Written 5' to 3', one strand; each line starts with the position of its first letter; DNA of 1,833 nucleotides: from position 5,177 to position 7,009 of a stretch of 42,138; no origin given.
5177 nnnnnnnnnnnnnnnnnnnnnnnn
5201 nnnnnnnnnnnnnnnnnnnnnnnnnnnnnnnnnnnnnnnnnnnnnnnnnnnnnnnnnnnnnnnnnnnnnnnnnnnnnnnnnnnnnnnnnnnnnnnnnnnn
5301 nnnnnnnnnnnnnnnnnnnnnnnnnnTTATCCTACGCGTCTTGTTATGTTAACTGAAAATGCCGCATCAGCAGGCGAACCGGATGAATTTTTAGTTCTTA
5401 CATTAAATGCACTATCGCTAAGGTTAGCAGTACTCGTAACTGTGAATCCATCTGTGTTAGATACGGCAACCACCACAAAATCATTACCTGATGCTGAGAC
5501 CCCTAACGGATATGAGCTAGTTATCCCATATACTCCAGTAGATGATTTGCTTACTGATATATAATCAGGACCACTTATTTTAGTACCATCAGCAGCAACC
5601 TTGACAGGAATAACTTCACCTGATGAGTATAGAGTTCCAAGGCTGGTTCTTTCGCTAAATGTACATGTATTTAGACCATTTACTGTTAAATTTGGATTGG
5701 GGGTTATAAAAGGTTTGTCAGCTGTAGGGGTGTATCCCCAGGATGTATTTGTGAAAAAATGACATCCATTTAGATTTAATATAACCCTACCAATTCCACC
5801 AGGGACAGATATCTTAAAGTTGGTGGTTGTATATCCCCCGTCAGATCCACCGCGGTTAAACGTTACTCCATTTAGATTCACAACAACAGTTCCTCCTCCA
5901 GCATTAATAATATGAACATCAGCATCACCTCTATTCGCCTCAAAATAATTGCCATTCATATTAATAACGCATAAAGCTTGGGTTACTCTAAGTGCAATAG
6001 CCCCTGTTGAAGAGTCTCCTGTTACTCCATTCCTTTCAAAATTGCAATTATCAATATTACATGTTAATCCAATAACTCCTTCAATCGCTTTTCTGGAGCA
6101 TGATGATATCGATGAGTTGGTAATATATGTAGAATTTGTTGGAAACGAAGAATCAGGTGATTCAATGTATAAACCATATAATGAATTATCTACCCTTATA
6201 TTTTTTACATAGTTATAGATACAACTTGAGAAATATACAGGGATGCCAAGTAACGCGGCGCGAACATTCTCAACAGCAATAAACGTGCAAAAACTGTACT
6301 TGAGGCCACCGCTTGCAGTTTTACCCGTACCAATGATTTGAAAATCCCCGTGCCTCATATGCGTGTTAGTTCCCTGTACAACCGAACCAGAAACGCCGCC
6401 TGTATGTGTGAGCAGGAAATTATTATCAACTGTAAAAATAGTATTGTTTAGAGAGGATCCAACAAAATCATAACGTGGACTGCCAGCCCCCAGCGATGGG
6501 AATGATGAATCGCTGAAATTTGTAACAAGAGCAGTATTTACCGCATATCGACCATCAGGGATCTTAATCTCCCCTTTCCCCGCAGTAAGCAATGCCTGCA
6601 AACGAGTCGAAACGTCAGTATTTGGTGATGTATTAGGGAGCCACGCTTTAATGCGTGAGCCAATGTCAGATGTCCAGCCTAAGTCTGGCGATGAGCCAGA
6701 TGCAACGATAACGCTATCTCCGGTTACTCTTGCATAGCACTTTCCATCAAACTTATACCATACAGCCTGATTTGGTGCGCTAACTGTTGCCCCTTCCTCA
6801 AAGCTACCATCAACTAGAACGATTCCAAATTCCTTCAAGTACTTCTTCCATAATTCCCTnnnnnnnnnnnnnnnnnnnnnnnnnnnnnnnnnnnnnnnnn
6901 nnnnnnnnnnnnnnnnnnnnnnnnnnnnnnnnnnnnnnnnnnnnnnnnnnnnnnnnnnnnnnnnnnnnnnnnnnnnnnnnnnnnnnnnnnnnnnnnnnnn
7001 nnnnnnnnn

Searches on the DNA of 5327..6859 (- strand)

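Call 41: search_dna_similar(query=window:5327-6859:-, collection=ecoli_genomes, mode=near, max_rows=20)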
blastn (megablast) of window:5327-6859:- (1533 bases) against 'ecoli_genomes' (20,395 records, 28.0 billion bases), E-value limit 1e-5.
No match.

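Call 63: search_dna_similar(query=window:5327-6859:-, collection=ecoli_genomes, mode=distant, max_rows=30)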
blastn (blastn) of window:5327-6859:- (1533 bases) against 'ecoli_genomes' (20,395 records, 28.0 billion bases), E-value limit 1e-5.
Records with a match: 1; places in all: 1; records where one place covers at least 80% of the query: 0.
Genomes with a match: 1 of 5426; with a place that covers at least 80% of the query: 0. Places per genome that has any: lowest 1, median 1, highest 1. On chromosomes: 1 places; on plasmids: 0.
Best place of each record, by identity: 60-80% 1.
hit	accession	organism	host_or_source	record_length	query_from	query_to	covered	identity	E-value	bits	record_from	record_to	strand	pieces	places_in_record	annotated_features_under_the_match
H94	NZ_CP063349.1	Escherichia coli strain BS15R-A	Homo sapiens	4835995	44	530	32%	67.6%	2e-37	167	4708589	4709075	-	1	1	hypothetical protein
